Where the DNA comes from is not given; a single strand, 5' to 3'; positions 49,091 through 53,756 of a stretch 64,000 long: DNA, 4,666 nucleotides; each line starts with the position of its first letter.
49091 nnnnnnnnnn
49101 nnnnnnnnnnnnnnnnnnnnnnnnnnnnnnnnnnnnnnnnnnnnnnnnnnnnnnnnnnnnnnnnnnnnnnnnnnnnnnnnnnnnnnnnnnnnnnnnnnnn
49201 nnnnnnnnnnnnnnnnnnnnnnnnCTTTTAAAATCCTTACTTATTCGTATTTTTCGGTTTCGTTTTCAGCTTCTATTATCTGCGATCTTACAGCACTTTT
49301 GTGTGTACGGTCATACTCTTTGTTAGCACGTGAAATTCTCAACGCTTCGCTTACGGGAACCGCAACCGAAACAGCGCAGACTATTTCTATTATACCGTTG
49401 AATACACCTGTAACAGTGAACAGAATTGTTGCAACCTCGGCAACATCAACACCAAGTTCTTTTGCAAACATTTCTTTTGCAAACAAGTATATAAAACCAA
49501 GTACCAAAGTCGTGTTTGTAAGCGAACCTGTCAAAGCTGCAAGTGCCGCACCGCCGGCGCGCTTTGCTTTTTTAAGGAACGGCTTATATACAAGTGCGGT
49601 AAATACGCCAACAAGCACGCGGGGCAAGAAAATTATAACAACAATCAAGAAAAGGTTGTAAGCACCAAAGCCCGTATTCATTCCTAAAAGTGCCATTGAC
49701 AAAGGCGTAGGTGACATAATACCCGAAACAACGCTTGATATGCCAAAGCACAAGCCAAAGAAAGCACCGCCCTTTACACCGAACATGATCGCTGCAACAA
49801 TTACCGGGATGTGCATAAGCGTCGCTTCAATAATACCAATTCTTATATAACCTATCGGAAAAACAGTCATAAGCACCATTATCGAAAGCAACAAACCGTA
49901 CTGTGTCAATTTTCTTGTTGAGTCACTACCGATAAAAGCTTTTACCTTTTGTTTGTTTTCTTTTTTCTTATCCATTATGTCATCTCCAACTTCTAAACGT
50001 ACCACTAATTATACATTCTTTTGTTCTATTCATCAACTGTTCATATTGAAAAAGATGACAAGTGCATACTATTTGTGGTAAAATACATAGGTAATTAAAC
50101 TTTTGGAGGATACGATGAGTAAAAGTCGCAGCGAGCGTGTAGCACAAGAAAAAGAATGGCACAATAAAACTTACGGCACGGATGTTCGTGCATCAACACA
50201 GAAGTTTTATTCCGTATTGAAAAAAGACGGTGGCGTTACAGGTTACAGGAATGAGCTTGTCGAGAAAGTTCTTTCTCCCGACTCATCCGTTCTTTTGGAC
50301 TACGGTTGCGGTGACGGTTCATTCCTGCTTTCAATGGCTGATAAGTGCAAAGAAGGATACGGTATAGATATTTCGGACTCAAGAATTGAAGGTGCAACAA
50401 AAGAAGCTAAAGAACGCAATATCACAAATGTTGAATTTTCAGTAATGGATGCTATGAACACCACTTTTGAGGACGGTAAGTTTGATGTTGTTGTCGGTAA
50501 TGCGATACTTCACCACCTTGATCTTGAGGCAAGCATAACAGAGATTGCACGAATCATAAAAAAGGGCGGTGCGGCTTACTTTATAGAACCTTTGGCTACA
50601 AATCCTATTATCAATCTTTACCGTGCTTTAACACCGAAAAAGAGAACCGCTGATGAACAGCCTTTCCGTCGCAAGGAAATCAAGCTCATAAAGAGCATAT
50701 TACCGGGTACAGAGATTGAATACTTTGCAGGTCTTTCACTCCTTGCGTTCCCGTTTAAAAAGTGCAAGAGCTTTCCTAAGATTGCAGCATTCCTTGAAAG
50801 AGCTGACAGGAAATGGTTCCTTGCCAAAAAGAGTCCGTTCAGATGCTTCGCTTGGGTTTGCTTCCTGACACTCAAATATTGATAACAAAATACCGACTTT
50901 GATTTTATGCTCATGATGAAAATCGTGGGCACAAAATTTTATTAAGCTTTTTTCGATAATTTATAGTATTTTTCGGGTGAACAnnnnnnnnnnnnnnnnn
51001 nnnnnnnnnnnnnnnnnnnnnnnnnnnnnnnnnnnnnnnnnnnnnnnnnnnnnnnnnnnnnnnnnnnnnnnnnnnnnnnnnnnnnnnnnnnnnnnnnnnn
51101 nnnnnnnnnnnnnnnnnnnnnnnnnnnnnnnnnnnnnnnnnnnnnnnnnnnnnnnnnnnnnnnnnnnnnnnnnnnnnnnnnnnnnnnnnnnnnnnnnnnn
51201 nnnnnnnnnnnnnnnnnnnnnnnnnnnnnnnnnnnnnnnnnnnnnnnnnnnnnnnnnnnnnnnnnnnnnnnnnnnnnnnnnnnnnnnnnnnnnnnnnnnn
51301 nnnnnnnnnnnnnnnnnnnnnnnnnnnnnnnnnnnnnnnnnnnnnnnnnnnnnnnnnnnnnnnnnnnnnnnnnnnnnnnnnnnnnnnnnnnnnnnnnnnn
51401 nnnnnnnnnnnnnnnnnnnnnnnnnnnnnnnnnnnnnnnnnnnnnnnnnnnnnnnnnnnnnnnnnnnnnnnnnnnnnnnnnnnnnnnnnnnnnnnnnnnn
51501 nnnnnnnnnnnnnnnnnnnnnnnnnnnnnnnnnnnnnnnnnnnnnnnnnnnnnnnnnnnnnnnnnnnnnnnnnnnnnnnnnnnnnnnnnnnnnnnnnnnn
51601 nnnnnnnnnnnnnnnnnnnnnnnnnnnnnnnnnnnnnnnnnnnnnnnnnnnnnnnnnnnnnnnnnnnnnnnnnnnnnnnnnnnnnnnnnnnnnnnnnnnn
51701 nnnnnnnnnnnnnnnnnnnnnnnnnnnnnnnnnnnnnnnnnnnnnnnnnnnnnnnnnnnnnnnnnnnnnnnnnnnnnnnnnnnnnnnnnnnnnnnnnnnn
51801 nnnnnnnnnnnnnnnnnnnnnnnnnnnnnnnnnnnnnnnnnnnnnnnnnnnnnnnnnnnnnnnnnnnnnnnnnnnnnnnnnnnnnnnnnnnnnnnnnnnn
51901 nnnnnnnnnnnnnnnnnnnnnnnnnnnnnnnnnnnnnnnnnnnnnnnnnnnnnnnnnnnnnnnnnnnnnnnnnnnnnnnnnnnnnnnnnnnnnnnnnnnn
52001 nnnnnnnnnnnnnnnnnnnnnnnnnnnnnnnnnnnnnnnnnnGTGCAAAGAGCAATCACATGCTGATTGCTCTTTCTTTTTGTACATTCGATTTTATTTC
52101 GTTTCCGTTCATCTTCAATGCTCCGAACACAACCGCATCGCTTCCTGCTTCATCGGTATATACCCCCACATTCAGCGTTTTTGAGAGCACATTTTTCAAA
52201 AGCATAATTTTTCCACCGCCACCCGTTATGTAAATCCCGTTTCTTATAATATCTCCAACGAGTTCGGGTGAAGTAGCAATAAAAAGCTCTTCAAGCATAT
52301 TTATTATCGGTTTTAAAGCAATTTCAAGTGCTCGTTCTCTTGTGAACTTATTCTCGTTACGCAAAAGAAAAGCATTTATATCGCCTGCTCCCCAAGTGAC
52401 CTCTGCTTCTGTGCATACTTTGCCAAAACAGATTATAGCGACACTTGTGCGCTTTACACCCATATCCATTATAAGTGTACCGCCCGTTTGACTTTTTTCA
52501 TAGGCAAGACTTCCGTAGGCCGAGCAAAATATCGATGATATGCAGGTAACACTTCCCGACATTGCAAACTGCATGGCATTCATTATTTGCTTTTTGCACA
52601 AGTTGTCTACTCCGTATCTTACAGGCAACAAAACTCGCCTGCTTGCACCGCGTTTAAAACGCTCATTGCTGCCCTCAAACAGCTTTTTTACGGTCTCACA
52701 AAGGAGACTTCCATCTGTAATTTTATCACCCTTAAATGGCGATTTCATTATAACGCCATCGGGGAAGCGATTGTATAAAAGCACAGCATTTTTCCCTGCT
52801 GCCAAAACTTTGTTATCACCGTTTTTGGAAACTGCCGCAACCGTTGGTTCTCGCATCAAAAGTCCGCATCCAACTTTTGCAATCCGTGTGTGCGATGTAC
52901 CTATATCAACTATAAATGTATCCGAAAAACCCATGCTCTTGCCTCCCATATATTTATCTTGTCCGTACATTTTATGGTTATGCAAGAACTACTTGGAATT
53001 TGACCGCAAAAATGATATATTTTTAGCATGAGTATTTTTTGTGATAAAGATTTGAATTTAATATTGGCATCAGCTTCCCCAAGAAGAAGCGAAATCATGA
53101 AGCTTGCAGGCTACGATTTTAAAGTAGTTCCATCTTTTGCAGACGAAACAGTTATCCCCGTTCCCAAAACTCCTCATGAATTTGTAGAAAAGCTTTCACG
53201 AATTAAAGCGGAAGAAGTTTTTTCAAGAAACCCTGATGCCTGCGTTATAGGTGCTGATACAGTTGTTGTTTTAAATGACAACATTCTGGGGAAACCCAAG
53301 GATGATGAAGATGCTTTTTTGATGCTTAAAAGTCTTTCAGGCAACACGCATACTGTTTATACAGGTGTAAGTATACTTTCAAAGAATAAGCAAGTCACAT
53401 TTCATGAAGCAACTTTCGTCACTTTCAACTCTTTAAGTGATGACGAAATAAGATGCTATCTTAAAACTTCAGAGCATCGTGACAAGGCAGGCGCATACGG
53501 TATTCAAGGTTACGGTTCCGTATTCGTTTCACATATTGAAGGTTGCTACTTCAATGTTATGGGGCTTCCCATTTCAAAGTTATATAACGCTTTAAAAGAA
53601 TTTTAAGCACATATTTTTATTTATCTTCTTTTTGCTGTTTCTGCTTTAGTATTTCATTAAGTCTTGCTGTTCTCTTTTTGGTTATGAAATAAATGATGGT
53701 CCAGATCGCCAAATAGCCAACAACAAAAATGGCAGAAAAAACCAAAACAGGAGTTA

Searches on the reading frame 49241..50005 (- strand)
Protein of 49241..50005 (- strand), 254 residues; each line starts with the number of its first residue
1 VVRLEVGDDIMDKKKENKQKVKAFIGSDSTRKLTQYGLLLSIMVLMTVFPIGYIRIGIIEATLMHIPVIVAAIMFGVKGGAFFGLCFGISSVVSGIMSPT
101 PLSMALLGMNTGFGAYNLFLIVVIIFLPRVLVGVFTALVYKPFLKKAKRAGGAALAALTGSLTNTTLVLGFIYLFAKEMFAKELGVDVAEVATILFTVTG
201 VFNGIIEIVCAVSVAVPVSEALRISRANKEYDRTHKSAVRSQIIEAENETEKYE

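Call 78: search_protein_families(library=pfam, proteins=[window:49241-50005:-], max_evalue=0.001)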
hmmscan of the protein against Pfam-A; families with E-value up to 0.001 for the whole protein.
window:49241-50005:- (254 aa): 1 family
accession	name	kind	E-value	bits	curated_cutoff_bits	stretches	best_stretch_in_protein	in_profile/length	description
PF12822.12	ECF_trnsprt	-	3.3e-15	57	30.7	1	31-213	1-167/169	ECF transporter, substrate-specific component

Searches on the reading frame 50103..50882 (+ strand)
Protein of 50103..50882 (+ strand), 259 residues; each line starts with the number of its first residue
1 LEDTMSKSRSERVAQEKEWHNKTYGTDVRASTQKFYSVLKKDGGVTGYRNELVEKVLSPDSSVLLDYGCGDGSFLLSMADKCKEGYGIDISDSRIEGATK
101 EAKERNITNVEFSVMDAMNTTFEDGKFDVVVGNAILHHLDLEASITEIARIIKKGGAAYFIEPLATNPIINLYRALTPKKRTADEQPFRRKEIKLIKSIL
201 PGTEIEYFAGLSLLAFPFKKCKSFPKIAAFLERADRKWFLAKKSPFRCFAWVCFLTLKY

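Call 78: search_protein_families(library=pfam, proteins=[window:50103-50882:+], max_evalue=0.001)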
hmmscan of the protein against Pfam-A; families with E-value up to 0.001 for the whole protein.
window:50103-50882:+ (259 aa): 12 families
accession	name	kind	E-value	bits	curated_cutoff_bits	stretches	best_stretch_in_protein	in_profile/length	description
PF08241.18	Methyltransf_11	-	2.3e-21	76.7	21.2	1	65-160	1-95/95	Methyltransferase domain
PF13649.12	Methyltransf_25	-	8.7e-21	74.9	27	1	65-156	2-97/97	Methyltransferase domain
PF13847.12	Methyltransf_31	-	6.7e-20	71.7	27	1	62-163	5-112/145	Methyltransferase domain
PF13489.12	Methyltransf_23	-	2.4e-17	63.6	27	1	55-167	15-123/164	Methyltransferase domain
PF08242.18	Methyltransf_12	-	9.1e-14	52.4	30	1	65-156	1-96/98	Methyltransferase domain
PF01209.24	Ubie_methyltran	-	9.8e-11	41.9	20.1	1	60-162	47-153/233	ubiE/COQ5 methyltransferase family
PF06325.19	PrmA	-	2.5e-07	30.9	22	1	52-157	154-255/296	Ribosomal protein L11 methyltransferase (PrmA)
PF05175.20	MTS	-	2.4e-06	27.7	23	1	52-152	23-123/170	Methyltransferase small domain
PF02390.23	Methyltransf_4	-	3.9e-06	26.9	24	1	62-127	3-73/173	Putative methyltransferase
PF07021.18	MetW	-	6.1e-06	26.4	21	1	53-140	7-89/193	Methionine biosynthesis protein MetW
PF03848.20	TehB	-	0.00028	20.8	20.4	1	46-156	16-128/193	Tellurite resistance protein TehB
PF05958.17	tRNA_U5-meth_tr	-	0.00096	18.7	23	0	54-118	195-259/357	tRNA (Uracil-5-)-methyltransferase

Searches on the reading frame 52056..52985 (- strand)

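Call 78: search_protein_families(library=pfam, proteins=[window:52056-52985:-], max_evalue=0.001)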
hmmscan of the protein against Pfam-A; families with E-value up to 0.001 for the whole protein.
window:52056-52985:- (309 aa): 1 family
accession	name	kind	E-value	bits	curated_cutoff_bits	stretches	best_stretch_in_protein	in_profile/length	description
PF06723.19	MreB_Mbl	-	4.6e-34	118.2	27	2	24-201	4-178/327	MreB/Mbl protein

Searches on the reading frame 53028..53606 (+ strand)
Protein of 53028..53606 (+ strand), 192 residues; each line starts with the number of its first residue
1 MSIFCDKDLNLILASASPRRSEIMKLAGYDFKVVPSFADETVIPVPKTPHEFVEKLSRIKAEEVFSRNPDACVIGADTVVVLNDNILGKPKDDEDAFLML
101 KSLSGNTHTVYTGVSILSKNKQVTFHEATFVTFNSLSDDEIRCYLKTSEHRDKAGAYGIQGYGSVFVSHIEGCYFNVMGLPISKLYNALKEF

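Call 78: search_protein_families(library=pfam, proteins=[window:53028-53606:+], max_evalue=0.001)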
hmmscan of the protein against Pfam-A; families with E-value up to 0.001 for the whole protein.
window:53028-53606:+ (192 aa): 1 family
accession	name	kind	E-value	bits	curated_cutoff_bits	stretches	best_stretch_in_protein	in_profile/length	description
PF02545.19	Maf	-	6.6e-64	215.5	27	1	10-192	1-187/187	Maf-like protein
